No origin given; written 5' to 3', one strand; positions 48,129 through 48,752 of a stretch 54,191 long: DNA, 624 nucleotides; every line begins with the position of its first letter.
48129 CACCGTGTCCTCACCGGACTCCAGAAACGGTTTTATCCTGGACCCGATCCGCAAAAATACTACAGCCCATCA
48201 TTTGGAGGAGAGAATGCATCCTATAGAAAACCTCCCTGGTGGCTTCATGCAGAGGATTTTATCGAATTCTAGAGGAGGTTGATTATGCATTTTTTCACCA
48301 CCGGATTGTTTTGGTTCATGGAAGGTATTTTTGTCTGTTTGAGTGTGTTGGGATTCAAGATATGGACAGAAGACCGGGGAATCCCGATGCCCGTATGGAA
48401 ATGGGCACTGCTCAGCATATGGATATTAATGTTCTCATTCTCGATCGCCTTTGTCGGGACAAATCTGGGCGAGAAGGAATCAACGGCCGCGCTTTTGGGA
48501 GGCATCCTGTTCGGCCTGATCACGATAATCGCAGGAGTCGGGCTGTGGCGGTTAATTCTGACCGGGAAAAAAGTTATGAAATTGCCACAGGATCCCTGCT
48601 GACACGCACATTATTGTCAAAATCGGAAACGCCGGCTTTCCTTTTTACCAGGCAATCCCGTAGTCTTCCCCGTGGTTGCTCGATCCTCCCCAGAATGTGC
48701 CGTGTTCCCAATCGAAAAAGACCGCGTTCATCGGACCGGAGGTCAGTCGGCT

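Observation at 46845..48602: Respiratory-type rdhAB pair in a peptide/glycan-degrading genome context, with no accessory genes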

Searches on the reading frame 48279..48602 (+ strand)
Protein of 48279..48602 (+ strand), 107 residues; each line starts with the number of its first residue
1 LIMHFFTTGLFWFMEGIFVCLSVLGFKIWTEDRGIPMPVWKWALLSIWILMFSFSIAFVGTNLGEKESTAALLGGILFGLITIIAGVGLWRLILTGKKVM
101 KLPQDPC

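Call 3: search_protein_families(library=pfam, proteins=[window:48279-48602:+], max_evalue=0.01)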
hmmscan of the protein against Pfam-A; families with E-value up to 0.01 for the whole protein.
window:48279-48602:+ (107 aa): 0 families

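Call 4: search_protein_families(library=ncbifam, proteins=[window:48279-48602:+], max_evalue=0.01)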
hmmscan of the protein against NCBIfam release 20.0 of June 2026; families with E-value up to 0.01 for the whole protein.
window:48279-48602:+ (107 aa): 0 families

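Call 23: search_solved_structures(query=window:48285-48602:+, max_evalue=10, show_alignments=3)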
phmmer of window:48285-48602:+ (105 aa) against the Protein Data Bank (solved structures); distinct sequences matched with E-value up to 10: 1.
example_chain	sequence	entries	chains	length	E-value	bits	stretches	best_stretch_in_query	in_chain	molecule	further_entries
8pnu_G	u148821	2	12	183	0.7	13.2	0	49-75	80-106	Styrene oxide isomerase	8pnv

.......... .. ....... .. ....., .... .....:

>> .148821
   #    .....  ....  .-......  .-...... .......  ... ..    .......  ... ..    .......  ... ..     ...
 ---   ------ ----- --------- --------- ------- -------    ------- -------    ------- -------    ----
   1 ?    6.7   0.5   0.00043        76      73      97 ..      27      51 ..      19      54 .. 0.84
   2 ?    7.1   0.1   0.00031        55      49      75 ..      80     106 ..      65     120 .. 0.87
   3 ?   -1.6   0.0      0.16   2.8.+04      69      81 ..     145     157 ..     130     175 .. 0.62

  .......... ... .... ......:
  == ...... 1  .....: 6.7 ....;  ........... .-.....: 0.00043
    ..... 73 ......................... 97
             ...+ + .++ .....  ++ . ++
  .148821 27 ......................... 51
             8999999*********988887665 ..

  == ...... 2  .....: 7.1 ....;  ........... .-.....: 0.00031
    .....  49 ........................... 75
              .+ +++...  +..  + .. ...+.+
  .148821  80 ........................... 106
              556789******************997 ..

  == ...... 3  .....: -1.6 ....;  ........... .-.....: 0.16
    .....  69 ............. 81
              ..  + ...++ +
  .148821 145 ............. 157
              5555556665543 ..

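Call 40: search_solved_structures(query=A2, max_evalue=10, show_alignments=3)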
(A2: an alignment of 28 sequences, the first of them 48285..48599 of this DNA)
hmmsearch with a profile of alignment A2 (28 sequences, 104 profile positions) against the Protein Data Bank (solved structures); distinct sequences matched with E-value up to 10: 2.
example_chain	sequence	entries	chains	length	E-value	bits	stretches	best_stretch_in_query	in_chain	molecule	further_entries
8q4h_C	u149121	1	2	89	0.029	17.7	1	8-90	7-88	Probable tetrachloroethene reductive dehalogenase membrane anchor protein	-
8qag_A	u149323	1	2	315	2.6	11.4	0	42-67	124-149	sc-CC-6-95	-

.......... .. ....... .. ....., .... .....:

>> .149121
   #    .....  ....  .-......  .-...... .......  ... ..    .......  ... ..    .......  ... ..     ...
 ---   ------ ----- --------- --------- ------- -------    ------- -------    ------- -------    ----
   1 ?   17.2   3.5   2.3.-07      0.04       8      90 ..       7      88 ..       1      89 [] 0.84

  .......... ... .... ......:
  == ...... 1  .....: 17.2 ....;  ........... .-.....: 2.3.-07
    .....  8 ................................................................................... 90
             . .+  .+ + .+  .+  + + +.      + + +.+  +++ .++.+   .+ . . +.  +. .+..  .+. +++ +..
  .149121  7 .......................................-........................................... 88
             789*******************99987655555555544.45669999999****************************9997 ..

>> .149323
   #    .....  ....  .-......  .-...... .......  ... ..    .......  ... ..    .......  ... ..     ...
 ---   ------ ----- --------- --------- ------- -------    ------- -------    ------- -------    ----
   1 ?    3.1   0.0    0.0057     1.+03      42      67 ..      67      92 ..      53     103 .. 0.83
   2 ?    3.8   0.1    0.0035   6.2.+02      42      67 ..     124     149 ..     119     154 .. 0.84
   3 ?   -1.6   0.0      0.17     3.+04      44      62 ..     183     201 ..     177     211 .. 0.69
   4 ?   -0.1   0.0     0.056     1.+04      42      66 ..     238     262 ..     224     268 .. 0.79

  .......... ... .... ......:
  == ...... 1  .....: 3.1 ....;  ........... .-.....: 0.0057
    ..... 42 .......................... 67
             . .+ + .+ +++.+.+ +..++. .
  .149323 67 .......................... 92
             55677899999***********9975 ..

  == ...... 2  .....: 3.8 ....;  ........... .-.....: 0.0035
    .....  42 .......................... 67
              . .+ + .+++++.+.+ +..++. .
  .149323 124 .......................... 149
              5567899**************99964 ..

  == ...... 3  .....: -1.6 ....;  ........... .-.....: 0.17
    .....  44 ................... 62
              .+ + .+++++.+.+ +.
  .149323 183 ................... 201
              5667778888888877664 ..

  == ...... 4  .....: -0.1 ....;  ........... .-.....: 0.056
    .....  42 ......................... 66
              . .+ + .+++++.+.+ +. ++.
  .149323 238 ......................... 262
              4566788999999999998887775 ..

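Call 69: find_homologous_proteins(query=window:48285-48599:+, max_evalue=0.001)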
Query window:48285-48599:+ (105 aa): 43 proteins with E <= 0.001 among 52 candidates.
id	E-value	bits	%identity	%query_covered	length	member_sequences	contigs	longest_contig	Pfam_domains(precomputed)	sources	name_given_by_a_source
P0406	6.9e-62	225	100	99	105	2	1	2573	PF27193.1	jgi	-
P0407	7.4e-44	166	72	99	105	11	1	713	PF27193.1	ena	-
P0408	1.0e-43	166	77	91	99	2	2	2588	PF27193.1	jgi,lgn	jgi:hypothetical protein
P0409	1.7e-41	159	74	94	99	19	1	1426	PF27193.1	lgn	-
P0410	1.9e-41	159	71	94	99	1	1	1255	PF27193.1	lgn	-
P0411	8.1e-41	157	74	91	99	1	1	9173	PF27193.1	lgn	-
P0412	8.2e-41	157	71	94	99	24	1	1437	PF27193.1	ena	-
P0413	1.7e-40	156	72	94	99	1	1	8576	PF27193.1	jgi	jgi:hypothetical protein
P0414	2.1e-40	155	71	94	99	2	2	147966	PF27193.1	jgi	jgi:hypothetical protein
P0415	5.4e-40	154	72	94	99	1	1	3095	PF27193.1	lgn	-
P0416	5.4e-40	154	71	94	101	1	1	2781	PF27193.1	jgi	jgi:hypothetical protein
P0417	6.9e-40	154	73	94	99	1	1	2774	PF27193.1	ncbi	-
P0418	7.4e-40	153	65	99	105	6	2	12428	PF27193.1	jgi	jgi:uncharacterized membrane protein YphA (DoxX/SURF4 family)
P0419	1.3e-39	153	73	79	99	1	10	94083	PF27193.1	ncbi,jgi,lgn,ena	-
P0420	1.8e-39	152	72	90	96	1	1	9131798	PF27193.1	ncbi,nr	ncbi:MAG: dehalogenase [Candidatus Aminicenantes bacterium]|nr:MAG: dehalogenase [Candidatus Aminice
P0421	1.9e-39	152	73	91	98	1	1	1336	PF11151.14,PF27193.1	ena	-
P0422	2.3e-39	152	71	94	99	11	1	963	PF27193.1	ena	-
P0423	5.8e-39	151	72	79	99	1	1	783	PF27193.1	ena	-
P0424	1.1e-38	150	67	94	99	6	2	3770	PF27193.1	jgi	jgi:hypothetical protein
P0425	1.6e-38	149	73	87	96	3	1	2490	PF27193.1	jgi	jgi:hypothetical protein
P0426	7.8e-38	147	72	88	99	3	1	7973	PF27193.1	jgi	jgi:hypothetical protein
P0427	1.1e-37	147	71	91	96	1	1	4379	PF27193.1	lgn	-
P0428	2.1e-37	146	71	91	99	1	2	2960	PF27193.1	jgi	jgi:hypothetical protein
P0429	3.2e-37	145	70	91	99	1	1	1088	PF27193.1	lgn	-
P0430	3.3e-37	145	71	91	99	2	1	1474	PF27193.1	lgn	-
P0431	3.7e-37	145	64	94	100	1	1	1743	PF27193.1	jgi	jgi:drug/metabolite transporter (DMT)-like permease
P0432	5.1e-37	144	69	91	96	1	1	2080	PF27193.1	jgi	jgi:hypothetical protein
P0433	7.0e-37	144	69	87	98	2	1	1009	PF27193.1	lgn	-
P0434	8.6e-37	144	64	94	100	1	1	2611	PF27193.1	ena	-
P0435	2.0e-36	142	62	94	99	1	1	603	PF27193.1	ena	-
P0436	3.8e-36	142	68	87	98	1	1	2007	PF27193.1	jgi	jgi:hypothetical protein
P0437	5.4e-36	141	65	95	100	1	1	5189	PF27193.1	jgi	jgi:hypothetical protein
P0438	7.6e-36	141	63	84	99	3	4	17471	PF27193.1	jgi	-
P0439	7.6e-36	141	61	84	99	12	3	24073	PF27193.1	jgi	jgi:hypothetical protein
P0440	9.9e-36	140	63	94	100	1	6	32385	PF27193.1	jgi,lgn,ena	jgi:hypothetical protein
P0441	2.4e-35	139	65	87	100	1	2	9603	PF27193.1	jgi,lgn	jgi:hypothetical protein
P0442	9.3e-33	131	64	91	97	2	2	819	PF27193.1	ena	-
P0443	2.7e-32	129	63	75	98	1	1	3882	PF27193.1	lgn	-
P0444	1.4e-28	117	60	90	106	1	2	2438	PF27193.1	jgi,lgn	jgi:hypothetical protein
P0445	3.2e-28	116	56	90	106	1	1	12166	PF27193.1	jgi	jgi:hypothetical protein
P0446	4.7e-28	115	51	98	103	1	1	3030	PF27193.1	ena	-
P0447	5.4e-22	96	77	59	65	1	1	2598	PF27193.1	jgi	jgi:hypothetical protein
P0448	1.0e-13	69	46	90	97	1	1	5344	PF27193.1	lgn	-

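Call 70: find_encoding_contigs(protein=P0406, flank=3000, max_places=4)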
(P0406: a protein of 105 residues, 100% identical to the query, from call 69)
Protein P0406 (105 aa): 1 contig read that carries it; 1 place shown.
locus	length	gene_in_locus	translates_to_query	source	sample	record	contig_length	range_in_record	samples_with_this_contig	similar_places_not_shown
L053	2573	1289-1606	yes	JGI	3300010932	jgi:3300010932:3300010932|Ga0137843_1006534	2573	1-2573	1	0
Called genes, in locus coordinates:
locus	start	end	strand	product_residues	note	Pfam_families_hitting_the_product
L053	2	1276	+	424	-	?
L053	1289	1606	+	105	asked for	PF27193:VcrB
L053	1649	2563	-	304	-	PF01019:G_glu_transpept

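Call 77: predict_structure(alignment_id=A4)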
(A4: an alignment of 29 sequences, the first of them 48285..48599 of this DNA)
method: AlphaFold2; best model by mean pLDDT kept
length: 105 residues; sequences in the alignment: 29
mean_pLDDT: 77.3   pTM: 0.58
mean pLDDT of the five models: 77.3, 75.9, 75.2, 74.9, 74.0
residues with pLDDT >= 90: 1; 70-90: 83; 50-70: 14; < 50: 7
segments of 3 or more residues with pLDDT < 50: 98-103
pLDDT, mean of each block of 10 residues (from residue 1): 68 83 80 75 86 84 83 88 85 57 48
secondary structure, 60 per line:
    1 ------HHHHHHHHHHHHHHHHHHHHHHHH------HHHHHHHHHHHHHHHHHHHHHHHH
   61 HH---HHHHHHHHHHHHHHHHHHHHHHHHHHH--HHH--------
elements in order: H7-30 H37-62 H66-92

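Call 79: fold_search(model_id=the predicted structure, library=pdb)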
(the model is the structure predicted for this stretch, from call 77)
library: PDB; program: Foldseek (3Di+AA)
matches with E <= 10: 34; with E <= 0.001: 0
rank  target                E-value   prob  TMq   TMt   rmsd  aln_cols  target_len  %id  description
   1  8q4h_C                2.4e-02  1.00  0.63  0.72   2.3        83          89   23  a membrane-bound menaquinol:organohalide oxidoreductase complex RDH complex (released 2023-10-18)
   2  5dwk_C                1.0e+00  0.69  0.50  0.50   5.3       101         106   19  Diacylglycerol Kinase solved by multi crystal multi orientation native SAD (released 2016-03-23)
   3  3ze5_C                1.2e+00  0.66  0.52  0.52   5.2       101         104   19  Crystal structure of the integral membrane diacylglycerol kinase - delta4 (released 2013-05-22)
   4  3ze3_D                1.3e+00  0.63  0.53  0.51   5.3       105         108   18  Crystal structure of the integral membrane diacylglycerol kinase - delta7 (released 2013-05-22)
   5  5dwk_B                1.7e+00  0.47  0.47  0.45   5.8        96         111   20  Diacylglycerol Kinase solved by multi crystal multi orientation native SAD (released 2016-03-23)
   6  4uxz_A                2.0e+00  0.47  0.50  0.45   5.5       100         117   19  Structure of delta7-DgkA-syn in 7.9 MAG to 2.18 angstrom resolution (released 2015-09-30)
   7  4uxz_F                2.0e+00  0.44  0.48  0.52   4.6        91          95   21  Structure of delta7-DgkA-syn in 7.9 MAG to 2.18 angstrom resolution (released 2015-09-30)
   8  3ze5_A                2.0e+00  0.38  0.47  0.44   6.4       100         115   16  Crystal structure of the integral membrane diacylglycerol kinase - delta4 (released 2013-05-22)
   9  4uyo_E                2.1e+00  0.51  0.53  0.54   4.2        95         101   19  Structure of delta7-DgkA in 7.9 MAG by serial femtosecond crystatallography to 2.18 angstrom resolution (released 2015-09-30)
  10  8gym_N6               3.2e+00  0.25  0.38  0.17   8.1        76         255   17  Cryo-EM structure of Tetrahymena thermophila respiratory mega-complex MC IV2+(I+III2+II)2 (released 2023-06-14)
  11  6zgj_A                3.4e+00  0.25  0.43  0.18   4.6        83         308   13  GLIC pentameric ligand-gated ion channel, pH 5 (released 2021-05-26)
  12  3ze4_A                3.6e+00  0.30  0.48  0.45   4.6        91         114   19  Crystal structure of the integral membrane diacylglycerol kinase - wild-type (released 2013-05-22)
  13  4bpd_A                3.6e+00  0.30  0.50  0.45   5.4       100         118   19  Structure determination of an integral membrane kinase (released 2014-05-07)
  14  1oed_E                4.5e+00  0.28  0.53  0.45   4.6        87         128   13  STRUCTURE OF ACETYLCHOLINE RECEPTOR PORE FROM ELECTRON IMAGES (released 2003-06-26)
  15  9a6h_A                5.7e+00  0.09  0.28  0.07   7.0        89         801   11  Integrative model of MRPA-MRPD by crosslinking MS and deep learning (released 2024-09-18)
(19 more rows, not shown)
